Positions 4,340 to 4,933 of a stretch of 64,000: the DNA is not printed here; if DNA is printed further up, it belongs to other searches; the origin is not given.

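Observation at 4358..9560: Unclassified 'TFEF' module repeated at least 14 times in giant 1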

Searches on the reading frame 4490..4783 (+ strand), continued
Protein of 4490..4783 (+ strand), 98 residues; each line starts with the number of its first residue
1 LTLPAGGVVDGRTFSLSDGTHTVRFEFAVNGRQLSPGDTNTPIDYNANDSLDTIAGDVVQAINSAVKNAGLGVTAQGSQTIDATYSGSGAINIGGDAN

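Call 64: search_protein_families(library=pfam, proteins=[P0029, P0031, P0035, P0054, P0074, P0092, P0143, P0063, P0094], max_evalue=0.001)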
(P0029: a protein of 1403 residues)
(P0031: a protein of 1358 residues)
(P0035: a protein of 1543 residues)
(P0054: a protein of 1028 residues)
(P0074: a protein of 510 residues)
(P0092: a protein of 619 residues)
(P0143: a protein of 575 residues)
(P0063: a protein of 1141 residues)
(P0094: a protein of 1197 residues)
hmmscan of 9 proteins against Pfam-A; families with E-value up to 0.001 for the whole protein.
P0029 (1403 aa): 1 family
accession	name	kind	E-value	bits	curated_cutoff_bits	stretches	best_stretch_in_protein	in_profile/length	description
PF20009.4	GEVED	-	6.6e-14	52.9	24.4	1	1223-1302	2-77/78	GEVED domain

P0031 (1358 aa): 0 families

P0035 (1543 aa): 1 family
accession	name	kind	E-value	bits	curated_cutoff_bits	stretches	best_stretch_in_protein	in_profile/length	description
PF04151.21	PPC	-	1.6e-08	35.7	25.9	1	1304-1380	1-70/70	Bacterial pre-peptidase C-terminal domain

P0054 (1028 aa): 0 families

P0074 (510 aa): 0 families

P0092 (619 aa): 0 families

P0143 (575 aa): 2 families
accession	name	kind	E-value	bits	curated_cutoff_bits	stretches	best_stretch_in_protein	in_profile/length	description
PF04151.21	PPC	-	2e-05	25.8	25.9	1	51-98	21-70/70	Bacterial pre-peptidase C-terminal domain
PF09829.14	DUF2057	-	0.00095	19.8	24.2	0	53-86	20-57/192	Uncharacterized protein conserved in bacteria (DUF2057)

P0063 (1141 aa): 2 families
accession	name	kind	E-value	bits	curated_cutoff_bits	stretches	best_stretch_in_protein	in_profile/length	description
PF20009.4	GEVED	-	1.4e-13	51.9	24.4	1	1001-1073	3-77/78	GEVED domain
PF17803.7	Cadherin_4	-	3e-05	24.9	25.1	1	1079-1129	12-54/71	Bacterial cadherin-like domain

P0094 (1197 aa): 0 families

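Call 65: search_protein_families(library=ncbifam, proteins=[P0074, P0092, P0054, P0031, P0094], max_evalue=0.01)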
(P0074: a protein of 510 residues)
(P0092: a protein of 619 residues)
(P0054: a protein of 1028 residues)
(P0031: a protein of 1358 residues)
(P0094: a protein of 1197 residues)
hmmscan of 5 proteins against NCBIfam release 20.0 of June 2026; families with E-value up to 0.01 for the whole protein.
P0074 (510 aa): 0 families

P0092 (619 aa): 0 families

P0054 (1028 aa): 0 families

P0031 (1358 aa): 0 families

P0094 (1197 aa): 0 families
